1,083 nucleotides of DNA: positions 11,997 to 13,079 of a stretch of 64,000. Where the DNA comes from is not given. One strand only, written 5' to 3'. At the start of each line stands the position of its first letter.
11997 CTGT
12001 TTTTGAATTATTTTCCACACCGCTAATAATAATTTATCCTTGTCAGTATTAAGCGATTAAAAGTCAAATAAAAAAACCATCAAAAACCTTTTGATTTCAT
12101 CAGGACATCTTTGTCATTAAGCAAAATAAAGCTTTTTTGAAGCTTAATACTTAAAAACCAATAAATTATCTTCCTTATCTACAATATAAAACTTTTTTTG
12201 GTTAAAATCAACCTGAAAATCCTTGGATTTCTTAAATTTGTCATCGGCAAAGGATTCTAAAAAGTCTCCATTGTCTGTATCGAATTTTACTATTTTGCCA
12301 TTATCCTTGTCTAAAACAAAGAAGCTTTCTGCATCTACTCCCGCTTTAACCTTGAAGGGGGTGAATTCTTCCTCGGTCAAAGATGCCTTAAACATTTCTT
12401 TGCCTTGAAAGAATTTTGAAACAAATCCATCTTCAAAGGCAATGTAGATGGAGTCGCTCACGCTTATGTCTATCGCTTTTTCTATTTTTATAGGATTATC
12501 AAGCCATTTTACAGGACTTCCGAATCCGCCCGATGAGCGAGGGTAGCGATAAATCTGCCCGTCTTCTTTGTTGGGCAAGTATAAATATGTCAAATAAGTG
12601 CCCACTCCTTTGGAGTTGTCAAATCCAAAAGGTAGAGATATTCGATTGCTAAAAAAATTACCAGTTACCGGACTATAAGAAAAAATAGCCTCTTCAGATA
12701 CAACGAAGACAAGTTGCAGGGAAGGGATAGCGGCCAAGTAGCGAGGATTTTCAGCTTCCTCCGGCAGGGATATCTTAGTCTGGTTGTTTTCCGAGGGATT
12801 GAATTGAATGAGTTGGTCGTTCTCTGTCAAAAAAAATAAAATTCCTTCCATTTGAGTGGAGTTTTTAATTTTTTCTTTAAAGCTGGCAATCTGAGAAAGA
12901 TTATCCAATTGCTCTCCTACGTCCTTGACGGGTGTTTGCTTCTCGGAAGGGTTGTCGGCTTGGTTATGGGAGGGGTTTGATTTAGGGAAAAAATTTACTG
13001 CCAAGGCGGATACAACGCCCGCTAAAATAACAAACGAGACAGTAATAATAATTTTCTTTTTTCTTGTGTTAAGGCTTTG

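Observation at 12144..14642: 832-aa receptor-like protein: catalytically degenerate PP2C-like cytoplasmic domain, 300-aa K/E-rich disordered linker, TM helix and extracellular beta-rich domain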

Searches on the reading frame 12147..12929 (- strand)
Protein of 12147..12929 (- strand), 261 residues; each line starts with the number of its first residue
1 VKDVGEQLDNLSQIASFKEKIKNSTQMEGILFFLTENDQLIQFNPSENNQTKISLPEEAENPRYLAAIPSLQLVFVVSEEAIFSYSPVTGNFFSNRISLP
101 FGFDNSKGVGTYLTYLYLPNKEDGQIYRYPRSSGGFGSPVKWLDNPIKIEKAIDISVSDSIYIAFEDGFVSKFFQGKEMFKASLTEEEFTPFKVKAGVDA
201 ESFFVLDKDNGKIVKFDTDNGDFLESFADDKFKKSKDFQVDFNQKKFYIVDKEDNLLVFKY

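Call 20: search_solved_structures(query=A3, max_evalue=10, show_alignments=1)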
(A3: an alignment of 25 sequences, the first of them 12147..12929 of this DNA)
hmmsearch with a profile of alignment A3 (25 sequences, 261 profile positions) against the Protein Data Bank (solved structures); distinct sequences matched with E-value up to 10: 16.
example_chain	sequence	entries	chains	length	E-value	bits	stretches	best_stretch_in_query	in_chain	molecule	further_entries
1rwi_B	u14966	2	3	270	0.007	18.9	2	156-254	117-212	Serine/threonine-protein kinase pknD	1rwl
8pkr_A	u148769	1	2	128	0.021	17.4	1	155-254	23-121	non-specific serine/threonine protein kinase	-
6d69_A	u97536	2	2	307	0.19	14.2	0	196-252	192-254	NHL Repeat Region of D. melanogaster Thin | Thin, isoform D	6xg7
5ex7_A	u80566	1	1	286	0.21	14.1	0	199-253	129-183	Brain tumor protein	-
4zlr_A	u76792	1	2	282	0.22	14.1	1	198-253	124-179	Brain tumor protein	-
7djl_C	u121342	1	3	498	0.22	14.1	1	196-254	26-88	Protein SUPPRESSOR OF QUENCHING 1, chloroplastic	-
7djm_A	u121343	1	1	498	0.23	14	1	196-254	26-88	Protein SUPPRESSOR OF QUENCHING 1, chloroplastic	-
1q7f_A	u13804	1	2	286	0.25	13.8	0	199-253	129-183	brain tumor CG10719-PA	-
7djk_A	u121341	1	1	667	0.62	12.6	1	196-254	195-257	Protein SUPPRESSOR OF QUENCHING 1, chloroplastic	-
7djj_A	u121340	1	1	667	0.62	12.6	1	196-254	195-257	Protein SUPPRESSOR OF QUENCHING 1, chloroplastic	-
8em4_A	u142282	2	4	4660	0.84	12.1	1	200-257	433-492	Low-density lipoprotein receptor-related protein 2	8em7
9i3v_A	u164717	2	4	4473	1.1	11.8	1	199-253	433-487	Low-density lipoprotein receptor-related protein 2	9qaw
9cwm_A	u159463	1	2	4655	1.1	11.7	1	199-253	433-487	Low-density lipoprotein receptor-related protein 2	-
8pkq_A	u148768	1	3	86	1.6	11.2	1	157-217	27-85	non-specific serine/threonine protein kinase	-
2f6g_A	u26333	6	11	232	1.8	11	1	113-145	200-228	HTH-type transcriptional regulator benM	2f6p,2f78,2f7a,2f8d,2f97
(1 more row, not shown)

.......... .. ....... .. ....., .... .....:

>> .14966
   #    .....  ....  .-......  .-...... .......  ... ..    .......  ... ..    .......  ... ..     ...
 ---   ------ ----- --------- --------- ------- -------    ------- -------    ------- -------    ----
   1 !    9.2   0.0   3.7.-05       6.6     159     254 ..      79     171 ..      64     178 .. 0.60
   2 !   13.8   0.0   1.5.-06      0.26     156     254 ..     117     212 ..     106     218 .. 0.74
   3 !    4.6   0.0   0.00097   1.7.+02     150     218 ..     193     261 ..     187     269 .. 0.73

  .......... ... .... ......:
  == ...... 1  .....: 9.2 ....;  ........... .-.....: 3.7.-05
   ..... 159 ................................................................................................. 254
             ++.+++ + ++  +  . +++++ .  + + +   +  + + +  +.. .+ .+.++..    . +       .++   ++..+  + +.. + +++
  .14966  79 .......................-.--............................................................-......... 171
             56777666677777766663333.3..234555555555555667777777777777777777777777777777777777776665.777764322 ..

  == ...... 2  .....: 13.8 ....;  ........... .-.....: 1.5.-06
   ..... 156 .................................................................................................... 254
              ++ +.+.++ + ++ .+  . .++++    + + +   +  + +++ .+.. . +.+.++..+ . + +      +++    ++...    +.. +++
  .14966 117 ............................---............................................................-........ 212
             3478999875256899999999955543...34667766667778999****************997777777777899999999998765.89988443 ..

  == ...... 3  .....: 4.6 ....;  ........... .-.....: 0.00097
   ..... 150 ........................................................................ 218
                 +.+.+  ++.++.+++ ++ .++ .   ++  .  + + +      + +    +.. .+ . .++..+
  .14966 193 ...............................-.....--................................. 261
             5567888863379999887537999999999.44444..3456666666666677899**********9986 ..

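Call 28: predict_structure(alignment_id=A3)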
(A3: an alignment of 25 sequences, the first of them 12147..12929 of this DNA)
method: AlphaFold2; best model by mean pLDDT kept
length: 261 residues; sequences in the alignment: 25
mean_pLDDT: 94.0   pTM: 0.91
mean pLDDT of the five models: 94.0, 93.8, 93.4, 92.6, 92.4
residues with pLDDT >= 90: 232; 70-90: 22; 50-70: 4; < 50: 3
segments of 3 or more residues with pLDDT < 50: 1-3
pLDDT, mean of each block of 10 residues (from residue 1): 59 97 97 97 96 94 95 92 95 93 86 96 95 94 94 96 97 98 92 96 98 98 96 98 97 98 94
secondary structure, 60 per line:
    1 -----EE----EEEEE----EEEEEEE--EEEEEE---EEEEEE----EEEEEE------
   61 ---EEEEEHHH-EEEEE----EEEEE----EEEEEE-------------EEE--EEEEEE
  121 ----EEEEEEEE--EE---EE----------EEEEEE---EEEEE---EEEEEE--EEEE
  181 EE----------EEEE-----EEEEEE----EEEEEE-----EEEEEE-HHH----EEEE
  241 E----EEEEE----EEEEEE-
elements in order: E12-16 E21-27 E30-35 E39-44 E49-54 E64-68 E73-77 E82-86 E91-96 E110-112 E115-120 E125-132 E152-157 E161-165 E169-174 E177-182 E193-196 E202-207 E212-217 E223-228 E237-241 E246-250 E255-260

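Call 32: fold_search(model_id=the predicted structure, library=pdb)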
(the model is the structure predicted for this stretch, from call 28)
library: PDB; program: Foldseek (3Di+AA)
matches with E <= 10: 1974; with E <= 0.001: 1692
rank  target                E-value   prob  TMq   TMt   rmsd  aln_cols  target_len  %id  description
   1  9ode_B                1.4e-10  1.00  0.63  0.51   6.9       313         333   11  Structure of the MOR/Gi/Lofentanil Complex, Nucleotide Free (released 2026-03-04)
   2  7klj_A                2.1e-10  1.00  0.66  0.55   6.5       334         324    9  Crystal structure of the WD-repeat domain of human KIF21A (released 2020-12-16)
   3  5mzh_A                3.0e-10  1.00  0.56  0.39   6.3       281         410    8  Crystal structure of ODA16 from Chlamydomonas reinhardtii (released 2017-03-22)
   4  7klj_B                5.0e-10  1.00  0.65  0.55   6.3       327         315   10  Crystal structure of the WD-repeat domain of human KIF21A (released 2020-12-16)
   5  8id8_B                5.5e-10  1.00  0.64  0.52   6.2       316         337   11  Cryo-EM structure of the TUG891 bound GPR120-Gi complex (released 2023-03-15)
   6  9m8k_B                6.1e-10  1.00  0.65  0.52   7.0       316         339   11  cryo-EM structure of human TAS2R4 with oligopeptide (released 2026-03-18)
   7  5tdh_B                6.1e-10  1.00  0.65  0.52   6.8       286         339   12  The crystal structure of the dominant negative mutant G protein alpha(i)-1-beta-1-gamma-2 G203A/A326S (released 2016-11-09)
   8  9avl_B                8.8e-10  1.00  0.63  0.51   6.7       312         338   11  Structure of human calcium-sensing receptor in complex with Gi3 protein in nanodiscs (released 2024-04-17)
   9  5mzh_B                1.1e-09  1.00  0.58  0.40   6.3       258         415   11  Crystal structure of ODA16 from Chlamydomonas reinhardtii (released 2017-03-22)
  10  4zlr_A                1.2e-09  1.00  0.77  0.72   4.2       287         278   12  Structure of the Brat-NHL domain bound to consensus RNA motif (released 2015-11-11)
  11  4zlr_B                1.6e-09  1.00  0.72  0.68   4.6       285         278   12  Structure of the Brat-NHL domain bound to consensus RNA motif (released 2015-11-11)
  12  6m8s_C                1.6e-09  1.00  0.61  0.50   6.7       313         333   10  Crystal structure of the KCTD12 H1 domain in complex with Gbeta1gamma2 subunits (released 2019-02-27)
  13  8gfv_B                1.6e-09  1.00  0.58  0.48   8.2       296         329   12  CryoEM structure of beta-2-adrenergic receptor in complex with GTP-bound Gs heterotrimer (transition intermediate #1 o (released 2024-03-06)
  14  6rej                  1.7e-09  1.00  0.75  0.77   3.8       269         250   14  Crystal structure of Pizza6-SH with Zn2+ (released 2019-07-31)
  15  8suc                  1.7e-09  1.00  0.77  0.72   3.7       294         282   15  NHL-2 NHL domain (released 2024-05-08)
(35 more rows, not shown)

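Call 64: find_homologous_proteins(query=A3, max_evalue=0.001)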
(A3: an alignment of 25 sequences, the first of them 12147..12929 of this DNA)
Query A3 (25 sequences) (261 aa, profile of the alignment): 15 proteins with E <= 0.001 among 5230 candidates.
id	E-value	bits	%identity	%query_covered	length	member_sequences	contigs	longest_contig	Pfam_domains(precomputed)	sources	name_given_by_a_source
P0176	1.4e-83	298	75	100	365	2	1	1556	-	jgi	jgi:hypothetical protein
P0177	1.4e-81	292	44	92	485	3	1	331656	-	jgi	-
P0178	7.9e-74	266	30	86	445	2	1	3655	-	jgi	jgi:hypothetical protein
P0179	9.0e-73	263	28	98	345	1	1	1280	-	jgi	jgi:hypothetical protein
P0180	2.5e-69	252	34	66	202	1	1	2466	-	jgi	jgi:hypothetical protein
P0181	6.9e-68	247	33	78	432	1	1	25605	-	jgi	-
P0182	8.2e-65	237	32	80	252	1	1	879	-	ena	-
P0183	6.9e-63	230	54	74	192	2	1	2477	-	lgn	-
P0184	1.0e-55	207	36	54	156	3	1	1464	-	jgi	-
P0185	7.7e-54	201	53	54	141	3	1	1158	-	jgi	-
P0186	7.6e-47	178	29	56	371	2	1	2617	-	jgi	jgi:hypothetical protein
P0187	3.7e-38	149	28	56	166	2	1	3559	-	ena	-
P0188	1.5e-23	102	23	59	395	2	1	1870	-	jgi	jgi:hypothetical protein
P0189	1.2e-15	76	21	52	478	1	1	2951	-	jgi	jgi:DNA-binding beta-propeller fold protein YncE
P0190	5.2e-10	57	28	23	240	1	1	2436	-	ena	-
